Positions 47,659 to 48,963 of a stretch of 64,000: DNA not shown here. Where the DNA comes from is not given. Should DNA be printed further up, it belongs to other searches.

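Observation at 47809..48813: YchF homologue with apparently degenerate nucleotide-binding motifs, translationally coupled into a sucC-sucD-X-hutI operon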

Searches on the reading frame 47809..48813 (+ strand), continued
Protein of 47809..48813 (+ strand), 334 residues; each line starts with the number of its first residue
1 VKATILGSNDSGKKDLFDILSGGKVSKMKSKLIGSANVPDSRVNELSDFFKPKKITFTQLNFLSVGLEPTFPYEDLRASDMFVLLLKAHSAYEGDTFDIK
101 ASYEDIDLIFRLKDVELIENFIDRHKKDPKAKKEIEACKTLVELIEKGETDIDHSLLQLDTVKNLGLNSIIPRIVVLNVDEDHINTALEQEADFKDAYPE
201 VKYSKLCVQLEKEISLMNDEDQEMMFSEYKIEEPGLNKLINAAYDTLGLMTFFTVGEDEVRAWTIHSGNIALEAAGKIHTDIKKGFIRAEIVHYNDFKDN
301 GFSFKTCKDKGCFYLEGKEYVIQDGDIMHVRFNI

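Call 14: find_encoding_contigs(protein=P0010, flank=10000, max_places=2)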
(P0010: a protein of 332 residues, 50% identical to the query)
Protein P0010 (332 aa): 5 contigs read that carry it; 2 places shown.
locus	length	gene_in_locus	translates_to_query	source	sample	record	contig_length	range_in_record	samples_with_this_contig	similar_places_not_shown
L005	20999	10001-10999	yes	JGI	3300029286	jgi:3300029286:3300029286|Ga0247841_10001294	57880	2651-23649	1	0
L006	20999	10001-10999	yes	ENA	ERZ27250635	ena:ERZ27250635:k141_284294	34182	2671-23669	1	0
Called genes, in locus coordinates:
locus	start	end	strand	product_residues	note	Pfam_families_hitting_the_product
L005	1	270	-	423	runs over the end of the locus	PF01979:Amidohydro_1, PF07969:Amidohydro_3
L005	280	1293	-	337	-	PF13715:CarbopepD_reg_2 (weak)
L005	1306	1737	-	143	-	PF16111:DUF4829 (weak)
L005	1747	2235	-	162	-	-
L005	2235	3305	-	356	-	PF13624:SurA_N_3 (weak), PF13145:Rotamase_2, PF13616:Rotamase_3, PF00639:Rotamase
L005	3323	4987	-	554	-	PF13623:SurA_N_2, PF13624:SurA_N_3, PF00639:Rotamase (weak)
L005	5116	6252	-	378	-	PF01168:Ala_racemase_N, PF00842:Ala_racemase_C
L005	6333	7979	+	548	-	PF01522:Polysacc_deac_1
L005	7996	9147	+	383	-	PF02786:CPSase_L_D2 (weak), PF08442:ATP-grasp_2, PF13549:ATP-grasp_5, PF24948:Citrate_synth_N, PF00549:Ligase_CoA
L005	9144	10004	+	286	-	PF02629:CoA_binding, PF00549:Ligase_CoA, PF13607:Succ_CoA_lig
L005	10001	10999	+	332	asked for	PF06071:YchF-GTPase_C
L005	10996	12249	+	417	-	PF01979:Amidohydro_1, PF07969:Amidohydro_3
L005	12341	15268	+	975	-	PF17936:Big_6 (faint), PF09136:Glucodextran_B, PF07833:Cu_amine_oxidN1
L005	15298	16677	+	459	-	-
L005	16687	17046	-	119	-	PF01648:ACPS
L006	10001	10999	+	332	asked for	PF06071:YchF-GTPase_C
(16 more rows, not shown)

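Call 15: find_encoding_contigs(protein=P0019, flank=10000, max_places=2)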
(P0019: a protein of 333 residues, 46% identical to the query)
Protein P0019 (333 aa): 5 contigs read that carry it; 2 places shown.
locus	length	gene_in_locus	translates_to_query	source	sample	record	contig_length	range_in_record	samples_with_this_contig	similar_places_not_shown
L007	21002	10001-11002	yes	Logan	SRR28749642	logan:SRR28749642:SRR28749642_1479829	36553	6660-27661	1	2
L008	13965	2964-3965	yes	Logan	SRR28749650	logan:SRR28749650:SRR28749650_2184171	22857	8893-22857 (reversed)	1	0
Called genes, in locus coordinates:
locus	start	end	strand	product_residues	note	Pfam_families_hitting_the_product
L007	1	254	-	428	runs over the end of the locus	PF01979:Amidohydro_1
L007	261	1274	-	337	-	-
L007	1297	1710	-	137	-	-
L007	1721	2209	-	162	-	-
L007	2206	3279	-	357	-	PF13624:SurA_N_3, PF13145:Rotamase_2, PF13616:Rotamase_3, PF00639:Rotamase (weak)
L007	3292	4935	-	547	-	PF13623:SurA_N_2, PF13624:SurA_N_3, PF13616:Rotamase_3, PF13145:Rotamase_2 (weak), PF00639:Rotamase, PF13145:Rotamase_2 (weak), PF13616:Rotamase_3, PF00639:Rotamase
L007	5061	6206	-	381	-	PF01168:Ala_racemase_N, PF00842:Ala_racemase_C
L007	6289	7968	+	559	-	PF01522:Polysacc_deac_1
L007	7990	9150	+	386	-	PF02786:CPSase_L_D2, PF08442:ATP-grasp_2, PF13549:ATP-grasp_5, PF24948:Citrate_synth_N, PF00549:Ligase_CoA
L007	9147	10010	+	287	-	PF02629:CoA_binding, PF00549:Ligase_CoA, PF13607:Succ_CoA_lig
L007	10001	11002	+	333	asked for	PF06071:YchF-GTPase_C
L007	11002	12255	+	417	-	PF07969:Amidohydro_3 (faint), PF01979:Amidohydro_1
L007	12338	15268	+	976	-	PF09136:Glucodextran_B, PF07833:Cu_amine_oxidN1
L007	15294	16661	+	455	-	-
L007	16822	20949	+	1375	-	PF04563:RNA_pol_Rpb2_1, PF04561:RNA_pol_Rpb2_2, PF04565:RNA_pol_Rpb2_3, PF10385:RNA_pol_Rpb2_45, PF00562:RNA_pol_Rpb2_6, PF04560:RNA_pol_Rpb2_7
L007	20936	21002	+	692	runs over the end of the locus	PF00009:GTP_EFTU, PF22042:EF-G_D2, PF03144:GTP_EFTU_D2 (weak), PF14492:EFG_III, PF03764:EFG_IV, PF00679:EFG_C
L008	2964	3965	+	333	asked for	PF06071:YchF-GTPase_C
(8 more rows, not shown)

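Call 16: find_encoding_contigs(protein=P0022, flank=10000, max_places=2)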
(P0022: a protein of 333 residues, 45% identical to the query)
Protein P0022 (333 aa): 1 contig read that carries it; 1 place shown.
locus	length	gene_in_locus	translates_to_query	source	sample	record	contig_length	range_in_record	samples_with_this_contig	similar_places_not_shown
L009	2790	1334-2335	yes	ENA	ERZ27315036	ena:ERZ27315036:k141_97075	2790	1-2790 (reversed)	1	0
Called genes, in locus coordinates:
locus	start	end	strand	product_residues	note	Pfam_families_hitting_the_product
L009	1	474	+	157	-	?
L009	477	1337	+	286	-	PF02629:CoA_binding, PF00549:Ligase_CoA, PF13607:Succ_CoA_lig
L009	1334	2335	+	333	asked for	PF06071:YchF-GTPase_C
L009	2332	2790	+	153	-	?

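Call 20: find_related_loci(query=A2, collection=genome_contigs, flank=10000)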
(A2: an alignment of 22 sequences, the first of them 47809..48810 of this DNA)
Query A2 (334 aa) in genome_contigs; peptide patterns used: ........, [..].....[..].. (x = any residue, [..] = any of these).
599 stretches matched a pattern (row limit reached: there are more); 598 encode a relative of the query (tblastn E <= 1e-3); the best 80 are kept; 80 distinct loci.
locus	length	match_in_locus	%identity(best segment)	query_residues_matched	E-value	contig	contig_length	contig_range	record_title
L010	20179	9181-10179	70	1-334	2e-160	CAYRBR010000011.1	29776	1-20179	MAG TPA_asm: uncultured Caldisericota bacterium isolate binchicken_co42_481 genome assembly, contig: NODE_1578_length_29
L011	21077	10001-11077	35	1-334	8e-62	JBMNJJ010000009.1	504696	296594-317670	MAG: Peptococcia bacterium isolate SBF912LR0HQ0032 contig_9039, whole genome shotgun sequence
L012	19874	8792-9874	36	1-334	3e-61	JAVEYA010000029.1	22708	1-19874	MAG: Clostridia bacterium isolate BF4_187 NODE_6783_length_22708_cov_4.347859_Biofilm4, whole genome shotgun sequence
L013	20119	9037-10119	36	1-334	3e-61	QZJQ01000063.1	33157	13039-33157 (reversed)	MAG: Nitrospiraceae bacterium isolate SURF_35 Ga0104751_1001988, whole genome shotgun sequence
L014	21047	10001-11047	34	5-333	2e-57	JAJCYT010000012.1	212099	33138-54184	MAG: Candidatus Fraserbacteria bacterium isolate OFTM103 OFTM103_11, whole genome shotgun sequence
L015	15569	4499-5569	35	1-334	2e-57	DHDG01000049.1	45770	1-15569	MAG TPA_asm: Firmicutes bacterium UBA4882 UBA4882_contig_10017, whole genome shotgun sequence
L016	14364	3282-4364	34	1-334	2e-57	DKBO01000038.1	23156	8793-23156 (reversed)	MAG TPA_asm: Nitrospiraceae bacterium UBA6898 UBA6898_contig_3134, whole genome shotgun sequence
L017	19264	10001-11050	35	1-334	2e-57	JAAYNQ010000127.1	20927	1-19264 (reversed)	MAG: Syntrophomonadaceae bacterium isolate AS21ysBPME_222 130599_AS21, whole genome shotgun sequence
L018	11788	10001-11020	35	1-334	2e-56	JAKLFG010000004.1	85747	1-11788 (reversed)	MAG: bacterium isolate RA.bin151 RA.bin151_4, whole genome shotgun sequence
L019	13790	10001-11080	36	1-334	2e-56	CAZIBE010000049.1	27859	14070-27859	MAG TPA_asm: uncultured Calditrichaceae bacterium isolate binchicken_co64_112 genome assembly, contig: NODE_1101_length_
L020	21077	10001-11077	34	1-334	3e-56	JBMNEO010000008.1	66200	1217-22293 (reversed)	MAG: Dethiobacteria bacterium isolate SBF912LR0HQ0054 contig_29506, whole genome shotgun sequence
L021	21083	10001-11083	34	1-334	3e-56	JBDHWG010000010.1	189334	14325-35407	MAG: Anaerolineae bacterium isolate AS-MICRO-3CA.356 NODE_177_length_189334_cov_23.626733, whole genome shotgun sequence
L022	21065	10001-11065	35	1-334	7e-56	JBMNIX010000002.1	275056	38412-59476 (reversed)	MAG: bacterium isolate SBF912LR0HQ0175 contig_24003, whole genome shotgun sequence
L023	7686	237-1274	35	1-334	8e-56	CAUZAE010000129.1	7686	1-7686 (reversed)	MAG: Gemmatimonadales bacterium UBA6960 isolate CB11b_AW.93 genome assembly, contig: Ga0310124_10006283, whole genome sh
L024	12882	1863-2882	36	1-334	3e-56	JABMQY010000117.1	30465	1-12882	MAG: Candidatus Saganbacteria bacterium isolate bin.294 k141_6352093, whole genome shotgun sequence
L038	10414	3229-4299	35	1-334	4e-54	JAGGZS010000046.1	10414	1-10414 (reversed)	MAG: bacterium isolate AUK210 PB_MBMC_164_c_000000000308, whole genome shotgun sequence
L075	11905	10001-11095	34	1-334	4e-52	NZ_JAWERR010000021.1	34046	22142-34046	MAG: Finegoldia magna isolate N5_225_021G1_dasN5_225_021G1_concoct_14 N5_225_021G1_scaffold_211, whole genome shotgun se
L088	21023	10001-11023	36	1-331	3e-51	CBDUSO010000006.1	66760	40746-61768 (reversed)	MAG TPA_asm: uncultured bacterium isolate SRR22302365_binner12_Refined_153 genome assembly, contig: ERZ25074835.138, who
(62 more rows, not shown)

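Call 24: predict_structure(alignment_id=A2)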
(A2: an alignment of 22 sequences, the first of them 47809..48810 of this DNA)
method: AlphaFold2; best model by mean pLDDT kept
length: 334 residues; sequences in the alignment: 22
mean_pLDDT: 88.6   pTM: 0.84
mean pLDDT of the five models: 88.6, 86.0, 86.0, 85.5, 80.6
residues with pLDDT >= 90: 186; 70-90: 134; 50-70: 14; < 50: 0
segments of 3 or more residues with pLDDT < 50: none
pLDDT, mean of each block of 10 residues (from residue 1): 91 93 83 91 95 95 89 89 94 85 94 95 92 92 88 83 89 93 87 90 91 88 85 86 92 92 93 83 65 94 90 77 90 63
secondary structure, 60 per line:
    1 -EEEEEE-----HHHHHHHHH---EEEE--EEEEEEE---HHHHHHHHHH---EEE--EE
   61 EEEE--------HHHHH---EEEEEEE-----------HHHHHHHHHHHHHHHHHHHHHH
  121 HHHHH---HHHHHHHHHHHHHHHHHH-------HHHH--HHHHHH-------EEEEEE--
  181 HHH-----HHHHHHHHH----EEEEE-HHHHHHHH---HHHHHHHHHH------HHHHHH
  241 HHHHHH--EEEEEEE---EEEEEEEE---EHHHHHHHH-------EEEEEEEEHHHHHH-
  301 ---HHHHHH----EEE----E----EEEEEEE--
elements in order: E2-7 H13-21 E25-28 E31-37 H41-50 E54-56 E59-64 H73-77 E81-87 H99-125 H129-146 H154-157 H160-165 E173-178 H189-197 E202-206 H208-215 H219-228 H235-246 E249-255 E259-266 H271-278 E286-293 H294-299 H304-309 E314-316 E326-332

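Call 26: find_encoding_contigs(protein=window:47809-48813:+, flank=10000, max_places=3)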
Protein window:47809-48813:+ (334 aa): 2 contigs read that carry it; 1 place shown.
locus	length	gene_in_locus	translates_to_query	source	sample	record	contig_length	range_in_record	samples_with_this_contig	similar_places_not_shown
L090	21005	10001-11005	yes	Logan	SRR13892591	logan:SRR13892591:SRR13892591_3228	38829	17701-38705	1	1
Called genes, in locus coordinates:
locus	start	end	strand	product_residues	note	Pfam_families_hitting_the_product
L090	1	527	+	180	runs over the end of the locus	PF07638:Sigma70_ECF (faint), PF04542:Sigma70_r2, PF08281:Sigma70_r4_2, PF04545:Sigma70_r4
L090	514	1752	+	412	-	-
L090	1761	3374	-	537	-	-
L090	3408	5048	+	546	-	PF00085:Thioredoxin (weak)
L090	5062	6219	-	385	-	PF01168:Ala_racemase_N, PF00842:Ala_racemase_C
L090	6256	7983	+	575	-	PF01522:Polysacc_deac_1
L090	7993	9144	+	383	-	PF02786:CPSase_L_D2 (weak), PF08442:ATP-grasp_2, PF13549:ATP-grasp_5, PF24948:Citrate_synth_N, PF16114:Citrate_bind (faint), PF00549:Ligase_CoA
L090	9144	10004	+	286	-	PF02629:CoA_binding, PF00549:Ligase_CoA, PF13607:Succ_CoA_lig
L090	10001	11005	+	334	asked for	PF06071:YchF-GTPase_C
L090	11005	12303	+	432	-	PF07969:Amidohydro_3 (weak), PF01979:Amidohydro_1, PF07969:Amidohydro_3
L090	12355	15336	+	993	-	PF09136:Glucodextran_B, PF07833:Cu_amine_oxidN1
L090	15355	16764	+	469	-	PF00404:Dockerin_1 (weak)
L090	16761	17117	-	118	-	PF01648:ACPS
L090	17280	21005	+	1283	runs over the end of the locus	?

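Call 28: fold_search(model_id=the predicted structure, library=pdb)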
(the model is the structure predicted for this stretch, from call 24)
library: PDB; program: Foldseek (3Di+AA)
matches with E <= 10: 961; with E <= 0.001: 25
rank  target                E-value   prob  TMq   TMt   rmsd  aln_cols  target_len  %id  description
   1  5ee1                  6.6e-29  1.00  0.87  0.80   3.1       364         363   26  Crystal structure of OsYchF1 at pH 7.85 (released 2016-02-24)
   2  5ee0                  1.1e-28  1.00  0.90  0.83   2.7       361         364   27  Crystal structure of OsYchF1 at pH 6.5 (released 2016-02-24)
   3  7y9i                  1.2e-28  1.00  0.84  0.78   3.6       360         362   26  Complex structure of AtYchF1 with ppGpp (released 2023-07-12)
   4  5ee3_A                3.0e-28  1.00  0.86  0.81   3.2       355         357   26  COMPLEX STRUCTURE OF OSYCHF1 WITH AMP-PNP (released 2016-02-24)
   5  1jal_B                5.5e-28  1.00  0.85  0.84   2.9       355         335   29  YCHF PROTEIN (HI0393) (released 2003-03-25)
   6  5ee3_B                2.8e-27  1.00  0.86  0.79   3.2       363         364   26  COMPLEX STRUCTURE OF OSYCHF1 WITH AMP-PNP (released 2016-02-24)
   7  5ee9_B                3.4e-27  1.00  0.86  0.80   3.1       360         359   27  Complex structure of OSYCHF1 with GMP-PNP (released 2016-02-24)
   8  8kie_y                3.6e-27  1.00  0.88  0.81   3.2       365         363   27  Structure of YchF with 50S ribosomal subunit (local map) (released 2024-08-28)
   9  5ee9_A                4.0e-27  1.00  0.88  0.82   2.9       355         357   27  Complex structure of OSYCHF1 with GMP-PNP (released 2016-02-24)
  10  1jal_A                1.2e-26  1.00  0.84  0.81   3.6       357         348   30  YCHF PROTEIN (HI0393) (released 2003-03-25)
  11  2dby                  4.5e-26  1.00  0.85  0.80   3.3       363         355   26  Crystal structure of the GTP-binding protein YchF in complexed with GDP (released 2006-06-16)
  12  2dwq_A                1.3e-25  1.00  0.85  0.81   3.5       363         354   26  Thermus thermophilus YchF GTP-binding protein (released 2007-02-16)
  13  2dwq_B                1.0e-24  1.00  0.85  0.84   2.9       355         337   27  Thermus thermophilus YchF GTP-binding protein (released 2007-02-16)
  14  1ni3                  2.2e-24  1.00  0.88  0.78   3.2       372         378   24  Structure of the Schizosaccharomyces pombe YchF GTPase (released 2003-01-07)
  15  2ohf                  5.3e-24  1.00  0.84  0.86   2.7       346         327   27  Crystal structure of human OLA1 in complex with AMPPCP (released 2007-04-24)
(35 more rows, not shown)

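Call 38: find_encoding_contigs(protein=P0001, flank=10000, max_places=2)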
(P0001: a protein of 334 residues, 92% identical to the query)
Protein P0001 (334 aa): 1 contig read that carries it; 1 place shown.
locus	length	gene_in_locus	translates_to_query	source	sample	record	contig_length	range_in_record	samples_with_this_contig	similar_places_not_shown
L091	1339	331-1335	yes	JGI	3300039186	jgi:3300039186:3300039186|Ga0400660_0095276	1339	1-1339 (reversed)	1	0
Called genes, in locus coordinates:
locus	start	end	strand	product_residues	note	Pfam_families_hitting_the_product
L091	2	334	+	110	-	?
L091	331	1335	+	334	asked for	PF06071:YchF-GTPase_C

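Call 45: search_protein_representatives(alignment_id=A2)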
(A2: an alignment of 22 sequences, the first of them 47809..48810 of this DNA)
Query: 22 sequences, 333 profile positions. Proteins with E-value up to 0.001 (for the whole library): 11814; up to 1e-10: 6820; up to 1e-30: 2537. The best 150 are listed.
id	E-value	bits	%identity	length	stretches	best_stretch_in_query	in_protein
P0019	2.3e-159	546.4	-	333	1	1-333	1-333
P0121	8.2e-149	511.7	-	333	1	1-333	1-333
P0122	6.8e-133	459.3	-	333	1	1-333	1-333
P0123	3.6e-88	312.3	-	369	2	151-333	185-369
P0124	4.5e-83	295.6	-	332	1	1-333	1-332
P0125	3.7e-81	289.3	-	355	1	1-333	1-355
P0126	1.2e-78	281.0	-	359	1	1-333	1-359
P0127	2.8e-77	276.5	-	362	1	1-333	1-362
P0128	3.7e-76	272.8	-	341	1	1-333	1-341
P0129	5.2e-76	272.3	-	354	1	3-333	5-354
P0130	9.7e-76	271.5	-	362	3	200-313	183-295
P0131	1.1e-74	268.0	-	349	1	1-333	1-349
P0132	3.8e-74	266.2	-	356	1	1-333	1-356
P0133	4.9e-74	265.9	-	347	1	4-333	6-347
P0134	5.8e-74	265.6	-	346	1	1-333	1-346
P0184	7.1e-68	245.6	-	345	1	1-331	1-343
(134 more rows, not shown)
